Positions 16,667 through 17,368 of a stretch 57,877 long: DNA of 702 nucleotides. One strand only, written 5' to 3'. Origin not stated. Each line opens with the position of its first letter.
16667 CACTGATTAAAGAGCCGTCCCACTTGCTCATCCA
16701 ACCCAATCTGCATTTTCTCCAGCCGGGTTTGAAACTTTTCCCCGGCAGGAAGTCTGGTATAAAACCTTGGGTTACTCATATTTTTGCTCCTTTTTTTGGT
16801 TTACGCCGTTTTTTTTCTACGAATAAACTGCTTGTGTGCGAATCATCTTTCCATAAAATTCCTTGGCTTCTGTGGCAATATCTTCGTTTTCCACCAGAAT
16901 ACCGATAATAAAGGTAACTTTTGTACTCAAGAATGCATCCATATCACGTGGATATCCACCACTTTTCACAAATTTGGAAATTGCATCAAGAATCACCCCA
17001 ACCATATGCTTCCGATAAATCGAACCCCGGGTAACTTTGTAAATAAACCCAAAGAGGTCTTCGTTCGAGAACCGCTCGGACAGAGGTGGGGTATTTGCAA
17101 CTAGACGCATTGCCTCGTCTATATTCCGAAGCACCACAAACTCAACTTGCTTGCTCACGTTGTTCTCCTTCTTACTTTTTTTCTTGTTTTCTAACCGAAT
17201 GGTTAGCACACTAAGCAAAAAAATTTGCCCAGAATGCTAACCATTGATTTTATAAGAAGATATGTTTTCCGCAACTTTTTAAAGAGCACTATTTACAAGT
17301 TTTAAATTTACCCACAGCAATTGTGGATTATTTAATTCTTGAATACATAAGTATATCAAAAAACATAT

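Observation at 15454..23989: Regulator-centred 8.5-kb locus built entirely of lineage-specific paralog families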

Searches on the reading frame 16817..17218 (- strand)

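Call 3: search_protein_families(library=pfam, proteins=[window:16817-17218:-], max_evalue=1)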
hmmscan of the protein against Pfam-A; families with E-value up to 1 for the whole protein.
window:16817-17218:- (133 aa): 2 families
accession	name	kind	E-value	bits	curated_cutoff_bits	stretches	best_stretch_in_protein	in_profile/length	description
PF17405.8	Nrap_D4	-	0.095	12.4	21.8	1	72-107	72-107/203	Nrap protein nucleotidyltransferase domain 4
PF00484.24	Pro_CA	-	0.14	12.9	25.7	1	10-66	97-155/156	Carbonic anhydrase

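Call 4: search_protein_families(library=ncbifam, proteins=[window:16817-17218:-], max_evalue=1)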
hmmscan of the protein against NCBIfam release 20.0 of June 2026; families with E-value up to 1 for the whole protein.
window:16817-17218:- (133 aa): 1 family
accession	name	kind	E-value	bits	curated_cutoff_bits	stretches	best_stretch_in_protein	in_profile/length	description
NF052525.1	NPN_LarAH10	equivalog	0.036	12.8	540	0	23-81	28-89/426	NPN-dependent 2-hydroxyacid racemase, LarAH10 family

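Call 10: search_protein_families(library=padloc, proteins=[window:16817-17218:-], max_evalue=1)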
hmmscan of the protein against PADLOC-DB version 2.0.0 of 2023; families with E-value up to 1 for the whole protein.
window:16817-17218:- (133 aa): 0 families

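Call 11: search_protein_families(library=phrogs, proteins=[window:16817-17218:-], max_evalue=1)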
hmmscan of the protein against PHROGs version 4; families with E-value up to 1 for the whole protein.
window:16817-17218:- (133 aa): 0 families
